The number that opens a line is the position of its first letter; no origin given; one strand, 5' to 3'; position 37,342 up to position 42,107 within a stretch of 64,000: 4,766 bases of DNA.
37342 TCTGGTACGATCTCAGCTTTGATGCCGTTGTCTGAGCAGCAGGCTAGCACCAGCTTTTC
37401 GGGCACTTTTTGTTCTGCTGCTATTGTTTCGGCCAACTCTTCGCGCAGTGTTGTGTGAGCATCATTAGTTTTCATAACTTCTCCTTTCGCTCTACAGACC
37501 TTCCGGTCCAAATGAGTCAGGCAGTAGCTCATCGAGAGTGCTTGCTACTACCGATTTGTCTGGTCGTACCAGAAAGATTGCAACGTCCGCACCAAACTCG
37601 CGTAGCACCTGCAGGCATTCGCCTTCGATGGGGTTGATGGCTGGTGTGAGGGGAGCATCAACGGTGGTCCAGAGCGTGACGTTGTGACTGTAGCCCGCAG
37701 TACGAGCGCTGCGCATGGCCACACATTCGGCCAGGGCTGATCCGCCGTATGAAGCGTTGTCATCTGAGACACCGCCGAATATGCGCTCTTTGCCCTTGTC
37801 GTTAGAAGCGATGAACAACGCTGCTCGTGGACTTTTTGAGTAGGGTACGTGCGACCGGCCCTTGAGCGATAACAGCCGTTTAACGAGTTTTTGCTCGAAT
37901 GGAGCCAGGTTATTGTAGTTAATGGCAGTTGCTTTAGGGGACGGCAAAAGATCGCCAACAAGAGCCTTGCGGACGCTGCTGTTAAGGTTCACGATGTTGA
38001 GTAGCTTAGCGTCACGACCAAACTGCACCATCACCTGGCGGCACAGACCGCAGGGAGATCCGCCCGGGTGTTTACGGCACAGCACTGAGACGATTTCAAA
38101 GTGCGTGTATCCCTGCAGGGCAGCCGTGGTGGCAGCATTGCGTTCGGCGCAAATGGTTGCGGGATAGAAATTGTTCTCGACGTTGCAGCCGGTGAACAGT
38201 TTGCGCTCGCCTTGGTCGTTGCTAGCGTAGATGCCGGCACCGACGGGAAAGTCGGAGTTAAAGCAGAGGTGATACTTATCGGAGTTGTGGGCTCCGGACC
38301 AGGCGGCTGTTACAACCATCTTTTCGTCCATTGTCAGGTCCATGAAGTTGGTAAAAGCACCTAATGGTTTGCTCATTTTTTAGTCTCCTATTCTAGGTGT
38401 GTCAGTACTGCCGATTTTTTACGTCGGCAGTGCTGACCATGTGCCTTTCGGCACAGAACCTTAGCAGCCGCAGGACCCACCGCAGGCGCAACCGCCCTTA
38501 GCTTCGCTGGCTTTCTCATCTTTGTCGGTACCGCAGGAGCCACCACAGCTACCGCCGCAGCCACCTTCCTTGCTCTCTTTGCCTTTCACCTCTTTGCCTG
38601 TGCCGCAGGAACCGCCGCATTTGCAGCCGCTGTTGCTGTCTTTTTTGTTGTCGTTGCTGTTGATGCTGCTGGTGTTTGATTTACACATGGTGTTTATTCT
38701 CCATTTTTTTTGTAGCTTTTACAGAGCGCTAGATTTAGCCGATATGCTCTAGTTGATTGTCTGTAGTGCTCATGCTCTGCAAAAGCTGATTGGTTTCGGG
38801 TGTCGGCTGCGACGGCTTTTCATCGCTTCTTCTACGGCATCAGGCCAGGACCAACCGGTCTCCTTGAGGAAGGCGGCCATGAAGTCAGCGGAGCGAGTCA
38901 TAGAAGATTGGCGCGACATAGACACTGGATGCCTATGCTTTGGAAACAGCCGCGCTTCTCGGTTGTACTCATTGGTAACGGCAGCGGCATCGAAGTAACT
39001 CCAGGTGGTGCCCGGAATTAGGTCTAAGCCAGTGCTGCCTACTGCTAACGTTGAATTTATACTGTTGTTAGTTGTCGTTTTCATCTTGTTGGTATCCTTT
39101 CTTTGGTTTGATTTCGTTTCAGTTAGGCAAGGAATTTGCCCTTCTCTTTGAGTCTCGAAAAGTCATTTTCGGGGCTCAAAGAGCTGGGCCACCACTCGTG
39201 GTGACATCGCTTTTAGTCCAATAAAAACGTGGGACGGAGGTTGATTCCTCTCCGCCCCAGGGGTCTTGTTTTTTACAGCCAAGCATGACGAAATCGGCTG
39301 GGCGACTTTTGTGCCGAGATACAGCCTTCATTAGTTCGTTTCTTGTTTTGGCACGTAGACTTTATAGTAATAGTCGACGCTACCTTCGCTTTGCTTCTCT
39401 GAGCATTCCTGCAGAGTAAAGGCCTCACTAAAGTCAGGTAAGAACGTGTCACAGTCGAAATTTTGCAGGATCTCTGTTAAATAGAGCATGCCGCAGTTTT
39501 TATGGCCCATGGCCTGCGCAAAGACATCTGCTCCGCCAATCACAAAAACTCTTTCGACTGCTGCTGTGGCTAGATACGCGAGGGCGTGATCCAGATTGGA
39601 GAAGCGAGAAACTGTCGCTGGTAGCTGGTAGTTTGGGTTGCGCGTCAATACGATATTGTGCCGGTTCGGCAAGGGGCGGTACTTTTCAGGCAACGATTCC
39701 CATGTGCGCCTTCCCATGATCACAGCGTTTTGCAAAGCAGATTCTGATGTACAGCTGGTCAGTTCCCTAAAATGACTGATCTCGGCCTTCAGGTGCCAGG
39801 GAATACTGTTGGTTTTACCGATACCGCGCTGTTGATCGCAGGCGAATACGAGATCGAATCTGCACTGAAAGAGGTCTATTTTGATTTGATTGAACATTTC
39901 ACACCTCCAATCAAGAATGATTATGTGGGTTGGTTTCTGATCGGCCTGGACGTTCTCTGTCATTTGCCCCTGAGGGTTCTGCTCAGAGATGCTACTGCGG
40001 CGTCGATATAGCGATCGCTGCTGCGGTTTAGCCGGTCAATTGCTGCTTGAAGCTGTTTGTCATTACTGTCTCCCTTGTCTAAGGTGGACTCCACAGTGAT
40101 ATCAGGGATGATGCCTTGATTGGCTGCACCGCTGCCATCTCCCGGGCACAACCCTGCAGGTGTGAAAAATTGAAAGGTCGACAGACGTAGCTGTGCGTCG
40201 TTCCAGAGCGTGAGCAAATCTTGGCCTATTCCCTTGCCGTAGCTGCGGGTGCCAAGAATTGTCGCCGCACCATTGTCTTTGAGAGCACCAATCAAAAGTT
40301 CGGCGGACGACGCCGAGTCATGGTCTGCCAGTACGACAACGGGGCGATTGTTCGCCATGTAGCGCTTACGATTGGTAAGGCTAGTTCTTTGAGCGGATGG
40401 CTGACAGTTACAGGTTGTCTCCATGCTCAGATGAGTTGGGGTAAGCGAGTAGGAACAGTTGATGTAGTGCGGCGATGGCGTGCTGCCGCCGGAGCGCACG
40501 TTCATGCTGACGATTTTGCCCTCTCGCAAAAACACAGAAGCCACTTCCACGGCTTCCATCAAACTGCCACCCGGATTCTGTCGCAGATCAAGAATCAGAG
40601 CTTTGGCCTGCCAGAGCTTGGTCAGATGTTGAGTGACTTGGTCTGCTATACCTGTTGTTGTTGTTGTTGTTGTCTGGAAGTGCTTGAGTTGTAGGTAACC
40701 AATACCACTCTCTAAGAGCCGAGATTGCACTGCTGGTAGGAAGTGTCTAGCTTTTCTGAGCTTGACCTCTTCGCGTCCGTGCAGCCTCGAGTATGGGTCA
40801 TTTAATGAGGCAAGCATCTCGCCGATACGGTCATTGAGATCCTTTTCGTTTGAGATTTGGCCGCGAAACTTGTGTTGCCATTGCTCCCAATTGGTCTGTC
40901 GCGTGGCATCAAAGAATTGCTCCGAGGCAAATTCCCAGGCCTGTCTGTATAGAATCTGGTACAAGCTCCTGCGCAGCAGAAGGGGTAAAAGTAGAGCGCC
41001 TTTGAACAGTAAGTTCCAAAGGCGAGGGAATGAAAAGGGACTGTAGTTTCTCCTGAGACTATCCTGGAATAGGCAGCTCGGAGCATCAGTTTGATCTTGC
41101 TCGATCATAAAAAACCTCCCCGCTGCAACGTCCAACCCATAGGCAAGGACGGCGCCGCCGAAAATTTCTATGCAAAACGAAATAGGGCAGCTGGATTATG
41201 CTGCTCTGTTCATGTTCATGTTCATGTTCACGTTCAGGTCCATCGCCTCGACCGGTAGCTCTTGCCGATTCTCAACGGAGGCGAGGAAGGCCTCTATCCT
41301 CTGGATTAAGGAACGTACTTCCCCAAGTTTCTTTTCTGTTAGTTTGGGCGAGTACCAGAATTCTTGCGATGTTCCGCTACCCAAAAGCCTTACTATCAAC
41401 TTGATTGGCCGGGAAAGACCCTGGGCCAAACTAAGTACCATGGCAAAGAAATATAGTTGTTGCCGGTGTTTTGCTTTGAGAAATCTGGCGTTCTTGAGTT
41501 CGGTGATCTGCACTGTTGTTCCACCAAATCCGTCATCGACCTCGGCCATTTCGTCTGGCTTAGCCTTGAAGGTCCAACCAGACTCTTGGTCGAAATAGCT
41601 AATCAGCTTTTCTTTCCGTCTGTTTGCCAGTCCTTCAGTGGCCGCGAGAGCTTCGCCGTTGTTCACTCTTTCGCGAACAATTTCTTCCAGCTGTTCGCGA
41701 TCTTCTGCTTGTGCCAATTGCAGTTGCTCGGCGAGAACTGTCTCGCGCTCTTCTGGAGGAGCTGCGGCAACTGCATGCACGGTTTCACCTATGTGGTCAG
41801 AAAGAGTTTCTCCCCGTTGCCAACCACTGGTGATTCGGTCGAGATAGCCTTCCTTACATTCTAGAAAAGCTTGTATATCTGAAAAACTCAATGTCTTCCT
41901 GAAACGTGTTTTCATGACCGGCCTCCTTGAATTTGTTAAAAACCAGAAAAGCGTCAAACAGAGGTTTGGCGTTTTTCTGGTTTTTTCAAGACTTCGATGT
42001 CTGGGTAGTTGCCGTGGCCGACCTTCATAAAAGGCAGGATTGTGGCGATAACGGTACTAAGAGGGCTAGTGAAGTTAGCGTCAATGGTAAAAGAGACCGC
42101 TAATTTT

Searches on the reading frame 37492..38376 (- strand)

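Call 59: search_protein_families(library=pfam, proteins=[window:37492-38376:-], max_evalue=0.0001)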
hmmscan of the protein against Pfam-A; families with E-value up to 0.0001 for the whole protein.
window:37492-38376:- (294 aa): 1 family
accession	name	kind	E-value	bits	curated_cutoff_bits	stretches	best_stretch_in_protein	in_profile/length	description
PF00383.29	dCMP_cyt_deam_1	-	2.9e-18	66.1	25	1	34-120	16-94/102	Cytidine and deoxycytidylate deaminase zinc-binding region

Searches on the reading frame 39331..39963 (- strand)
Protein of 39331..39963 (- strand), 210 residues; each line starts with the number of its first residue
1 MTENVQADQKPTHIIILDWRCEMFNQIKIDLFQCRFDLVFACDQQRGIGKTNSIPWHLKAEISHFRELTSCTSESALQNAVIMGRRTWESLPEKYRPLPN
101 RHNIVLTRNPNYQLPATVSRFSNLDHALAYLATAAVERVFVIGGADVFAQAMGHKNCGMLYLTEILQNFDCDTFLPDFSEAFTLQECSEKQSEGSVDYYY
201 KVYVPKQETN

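Call 59: search_protein_families(library=pfam, proteins=[window:39331-39963:-], max_evalue=0.0001)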
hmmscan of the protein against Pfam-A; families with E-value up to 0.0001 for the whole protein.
window:39331-39963:- (210 aa): 1 family
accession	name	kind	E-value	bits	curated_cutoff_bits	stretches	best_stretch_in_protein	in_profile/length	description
PF00186.24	DHFR_1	-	4.2e-40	137.5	25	1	37-200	3-152/159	Dihydrofolate reductase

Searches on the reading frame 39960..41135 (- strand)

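Call 59: search_protein_families(library=pfam, proteins=[window:39960-41135:-], max_evalue=0.0001)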
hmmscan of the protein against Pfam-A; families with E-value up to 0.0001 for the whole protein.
window:39960-41135:- (391 aa): 1 family
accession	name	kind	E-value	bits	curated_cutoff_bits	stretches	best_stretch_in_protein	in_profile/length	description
PF03572.23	Peptidase_S41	-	2.1e-37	128.7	24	1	145-348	2-165/165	Peptidase family S41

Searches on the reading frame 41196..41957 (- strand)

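Call 59: search_protein_families(library=pfam, proteins=[window:41196-41957:-], max_evalue=0.0001)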
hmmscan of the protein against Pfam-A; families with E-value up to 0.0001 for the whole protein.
window:41196-41957:- (253 aa): 1 family
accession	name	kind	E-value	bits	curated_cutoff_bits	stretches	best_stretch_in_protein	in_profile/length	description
PF12705.13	PDDEXK_1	-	1.7e-05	25.3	22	1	22-178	1-172/247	PD-(D/E)XK nuclease superfamily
